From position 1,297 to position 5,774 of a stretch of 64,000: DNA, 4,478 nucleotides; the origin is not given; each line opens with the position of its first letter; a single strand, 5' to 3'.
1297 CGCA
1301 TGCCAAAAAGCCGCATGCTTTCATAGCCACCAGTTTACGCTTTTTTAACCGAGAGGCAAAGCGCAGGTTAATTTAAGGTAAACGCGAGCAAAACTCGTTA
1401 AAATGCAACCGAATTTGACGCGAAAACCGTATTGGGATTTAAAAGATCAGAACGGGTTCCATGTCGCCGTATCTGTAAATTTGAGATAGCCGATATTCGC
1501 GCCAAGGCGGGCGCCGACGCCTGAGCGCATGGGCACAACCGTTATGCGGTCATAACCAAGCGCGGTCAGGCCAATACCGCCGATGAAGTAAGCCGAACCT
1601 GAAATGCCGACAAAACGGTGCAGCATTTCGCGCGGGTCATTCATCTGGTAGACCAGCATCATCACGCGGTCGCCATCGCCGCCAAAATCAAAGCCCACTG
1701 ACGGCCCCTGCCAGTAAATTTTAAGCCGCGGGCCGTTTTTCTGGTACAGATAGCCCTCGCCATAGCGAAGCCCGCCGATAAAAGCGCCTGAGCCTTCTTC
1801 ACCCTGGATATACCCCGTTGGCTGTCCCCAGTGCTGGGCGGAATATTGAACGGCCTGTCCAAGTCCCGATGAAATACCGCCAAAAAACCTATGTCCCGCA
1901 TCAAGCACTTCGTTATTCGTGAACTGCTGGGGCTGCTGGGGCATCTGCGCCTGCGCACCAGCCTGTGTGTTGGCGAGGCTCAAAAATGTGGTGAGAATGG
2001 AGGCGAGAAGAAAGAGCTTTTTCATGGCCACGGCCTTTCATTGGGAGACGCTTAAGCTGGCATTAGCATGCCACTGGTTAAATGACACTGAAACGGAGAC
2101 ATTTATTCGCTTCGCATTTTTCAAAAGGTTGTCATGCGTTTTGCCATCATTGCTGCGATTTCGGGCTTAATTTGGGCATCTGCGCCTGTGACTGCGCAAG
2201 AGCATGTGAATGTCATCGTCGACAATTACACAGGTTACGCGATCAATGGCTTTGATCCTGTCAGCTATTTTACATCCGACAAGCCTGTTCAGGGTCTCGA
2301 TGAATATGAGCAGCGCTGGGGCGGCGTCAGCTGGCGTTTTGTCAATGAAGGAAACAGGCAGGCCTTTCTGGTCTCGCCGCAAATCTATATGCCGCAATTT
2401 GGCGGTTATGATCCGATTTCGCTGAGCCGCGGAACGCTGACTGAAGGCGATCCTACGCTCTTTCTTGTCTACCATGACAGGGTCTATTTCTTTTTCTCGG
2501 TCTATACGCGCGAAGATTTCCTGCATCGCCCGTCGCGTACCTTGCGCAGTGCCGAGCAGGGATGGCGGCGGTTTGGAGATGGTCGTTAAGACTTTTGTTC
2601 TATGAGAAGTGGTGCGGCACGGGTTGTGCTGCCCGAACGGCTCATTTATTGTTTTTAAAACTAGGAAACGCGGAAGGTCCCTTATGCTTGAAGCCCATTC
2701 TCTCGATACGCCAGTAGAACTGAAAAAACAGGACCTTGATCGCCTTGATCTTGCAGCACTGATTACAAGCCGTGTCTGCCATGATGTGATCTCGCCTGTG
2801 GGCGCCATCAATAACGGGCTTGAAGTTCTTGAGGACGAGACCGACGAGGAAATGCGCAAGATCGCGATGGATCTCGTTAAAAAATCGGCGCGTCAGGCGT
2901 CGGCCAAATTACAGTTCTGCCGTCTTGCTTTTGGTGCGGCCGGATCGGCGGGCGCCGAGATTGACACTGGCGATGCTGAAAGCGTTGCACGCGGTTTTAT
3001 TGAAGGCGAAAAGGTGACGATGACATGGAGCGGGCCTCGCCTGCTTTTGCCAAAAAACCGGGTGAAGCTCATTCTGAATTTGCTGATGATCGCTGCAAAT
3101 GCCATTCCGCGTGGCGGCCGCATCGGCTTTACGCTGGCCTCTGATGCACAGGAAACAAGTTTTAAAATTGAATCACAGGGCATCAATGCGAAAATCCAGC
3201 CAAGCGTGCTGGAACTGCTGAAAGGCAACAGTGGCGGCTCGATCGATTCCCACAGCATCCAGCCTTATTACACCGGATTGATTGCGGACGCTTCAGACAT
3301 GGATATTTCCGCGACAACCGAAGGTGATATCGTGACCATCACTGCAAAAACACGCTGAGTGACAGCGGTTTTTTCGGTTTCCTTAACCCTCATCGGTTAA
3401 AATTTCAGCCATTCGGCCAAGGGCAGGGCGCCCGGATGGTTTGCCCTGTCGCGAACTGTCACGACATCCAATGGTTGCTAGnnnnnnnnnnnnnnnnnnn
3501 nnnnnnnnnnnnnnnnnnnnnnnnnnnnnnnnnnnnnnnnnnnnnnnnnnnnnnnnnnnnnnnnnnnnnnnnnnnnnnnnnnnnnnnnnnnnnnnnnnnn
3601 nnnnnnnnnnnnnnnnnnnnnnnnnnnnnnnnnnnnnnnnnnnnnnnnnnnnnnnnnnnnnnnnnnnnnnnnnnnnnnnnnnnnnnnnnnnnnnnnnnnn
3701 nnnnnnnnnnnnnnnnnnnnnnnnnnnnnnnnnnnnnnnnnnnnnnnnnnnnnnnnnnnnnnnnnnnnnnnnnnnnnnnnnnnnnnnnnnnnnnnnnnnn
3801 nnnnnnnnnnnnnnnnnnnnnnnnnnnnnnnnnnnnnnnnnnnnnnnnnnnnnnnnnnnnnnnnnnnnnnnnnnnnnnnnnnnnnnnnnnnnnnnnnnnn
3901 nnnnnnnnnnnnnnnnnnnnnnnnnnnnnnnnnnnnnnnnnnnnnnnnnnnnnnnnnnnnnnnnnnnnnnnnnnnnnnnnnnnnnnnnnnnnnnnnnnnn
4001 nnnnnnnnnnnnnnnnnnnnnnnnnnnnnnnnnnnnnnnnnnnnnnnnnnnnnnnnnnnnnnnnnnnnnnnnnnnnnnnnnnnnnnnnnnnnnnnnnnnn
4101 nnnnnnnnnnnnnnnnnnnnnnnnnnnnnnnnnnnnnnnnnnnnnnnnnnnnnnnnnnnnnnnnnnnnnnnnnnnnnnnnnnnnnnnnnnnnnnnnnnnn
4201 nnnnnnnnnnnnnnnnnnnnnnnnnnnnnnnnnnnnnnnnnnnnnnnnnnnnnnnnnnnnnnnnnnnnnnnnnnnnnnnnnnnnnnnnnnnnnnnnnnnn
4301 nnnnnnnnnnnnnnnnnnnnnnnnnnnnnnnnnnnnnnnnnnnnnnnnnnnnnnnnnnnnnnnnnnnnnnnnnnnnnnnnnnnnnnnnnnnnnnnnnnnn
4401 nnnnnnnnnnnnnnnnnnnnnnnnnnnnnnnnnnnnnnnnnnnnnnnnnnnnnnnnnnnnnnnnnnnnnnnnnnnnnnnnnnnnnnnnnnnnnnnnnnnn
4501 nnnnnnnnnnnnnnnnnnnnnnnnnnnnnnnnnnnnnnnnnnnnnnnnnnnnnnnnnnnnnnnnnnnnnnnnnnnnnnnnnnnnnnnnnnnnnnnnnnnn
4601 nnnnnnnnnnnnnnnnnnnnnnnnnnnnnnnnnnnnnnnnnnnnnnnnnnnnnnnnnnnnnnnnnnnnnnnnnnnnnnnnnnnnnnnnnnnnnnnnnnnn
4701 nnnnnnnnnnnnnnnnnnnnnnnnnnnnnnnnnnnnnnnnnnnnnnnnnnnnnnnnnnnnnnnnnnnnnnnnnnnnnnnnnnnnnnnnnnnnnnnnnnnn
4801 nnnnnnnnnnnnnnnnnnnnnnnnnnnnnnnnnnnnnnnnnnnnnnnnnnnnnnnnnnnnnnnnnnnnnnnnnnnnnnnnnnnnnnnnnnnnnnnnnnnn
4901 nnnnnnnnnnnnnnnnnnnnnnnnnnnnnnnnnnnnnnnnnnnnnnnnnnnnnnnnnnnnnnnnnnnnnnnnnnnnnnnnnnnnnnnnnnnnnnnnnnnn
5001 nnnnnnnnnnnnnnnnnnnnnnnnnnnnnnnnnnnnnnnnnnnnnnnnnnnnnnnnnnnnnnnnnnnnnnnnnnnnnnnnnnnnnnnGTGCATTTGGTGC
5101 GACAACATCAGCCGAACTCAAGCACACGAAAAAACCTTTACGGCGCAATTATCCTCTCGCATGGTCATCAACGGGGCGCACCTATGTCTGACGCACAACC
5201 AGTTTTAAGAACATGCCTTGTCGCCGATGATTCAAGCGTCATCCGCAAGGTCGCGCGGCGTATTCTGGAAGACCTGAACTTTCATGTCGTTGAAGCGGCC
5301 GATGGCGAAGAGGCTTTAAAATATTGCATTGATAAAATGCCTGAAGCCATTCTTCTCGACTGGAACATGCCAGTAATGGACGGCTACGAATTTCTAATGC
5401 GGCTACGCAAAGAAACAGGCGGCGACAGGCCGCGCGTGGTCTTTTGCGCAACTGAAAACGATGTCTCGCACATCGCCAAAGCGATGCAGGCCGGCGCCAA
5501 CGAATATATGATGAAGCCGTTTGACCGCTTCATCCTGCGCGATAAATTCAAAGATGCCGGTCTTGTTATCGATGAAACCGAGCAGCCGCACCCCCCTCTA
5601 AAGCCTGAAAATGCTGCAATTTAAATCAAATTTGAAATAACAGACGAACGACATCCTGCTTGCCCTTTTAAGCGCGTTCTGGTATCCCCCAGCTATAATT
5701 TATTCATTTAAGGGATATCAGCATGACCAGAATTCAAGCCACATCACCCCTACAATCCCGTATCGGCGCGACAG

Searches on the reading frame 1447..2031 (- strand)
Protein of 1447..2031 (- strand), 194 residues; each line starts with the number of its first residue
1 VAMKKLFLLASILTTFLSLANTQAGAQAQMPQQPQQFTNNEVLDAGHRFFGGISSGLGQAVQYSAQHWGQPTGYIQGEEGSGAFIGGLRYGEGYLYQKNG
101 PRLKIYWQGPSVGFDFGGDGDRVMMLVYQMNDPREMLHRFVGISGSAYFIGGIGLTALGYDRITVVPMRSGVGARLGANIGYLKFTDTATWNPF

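Call 69: search_protein_families(library=pfam, proteins=[window:1447-2031:-], max_evalue=0.001)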
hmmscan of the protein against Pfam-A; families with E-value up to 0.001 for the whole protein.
window:1447-2031:- (194 aa): 1 family
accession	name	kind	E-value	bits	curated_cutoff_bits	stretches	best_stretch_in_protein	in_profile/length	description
PF06577.17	EipA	-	9e-64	214.5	30.8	1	36-194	2-160/160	Envelope integrity protein A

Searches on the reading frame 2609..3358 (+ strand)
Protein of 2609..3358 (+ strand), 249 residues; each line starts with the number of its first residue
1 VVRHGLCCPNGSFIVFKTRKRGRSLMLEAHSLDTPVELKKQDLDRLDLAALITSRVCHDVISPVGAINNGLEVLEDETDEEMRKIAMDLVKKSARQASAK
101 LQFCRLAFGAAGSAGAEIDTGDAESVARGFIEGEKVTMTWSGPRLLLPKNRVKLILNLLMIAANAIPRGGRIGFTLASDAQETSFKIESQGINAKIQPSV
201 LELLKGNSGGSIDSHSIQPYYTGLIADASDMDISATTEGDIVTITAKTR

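Call 69: search_protein_families(library=pfam, proteins=[window:2609-3358:+], max_evalue=0.001)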
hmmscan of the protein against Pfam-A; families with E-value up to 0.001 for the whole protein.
window:2609-3358:+ (249 aa): 1 family
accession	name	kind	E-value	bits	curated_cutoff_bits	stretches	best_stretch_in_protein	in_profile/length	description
PF10090.15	HPTransfase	-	8.8e-34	116.3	22.9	1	120-240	1-122/123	Histidine phosphotransferase C-terminal domain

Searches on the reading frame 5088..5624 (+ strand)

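Call 69: search_protein_families(library=pfam, proteins=[window:5088-5624:+], max_evalue=0.001)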
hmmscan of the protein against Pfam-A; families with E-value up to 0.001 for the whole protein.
window:5088-5624:+ (178 aa): 1 family
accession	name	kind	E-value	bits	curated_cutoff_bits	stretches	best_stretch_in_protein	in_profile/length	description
PF00072.30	Response_reg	-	1e-25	90.5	30.2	1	44-152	2-108/111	Response regulator receiver domain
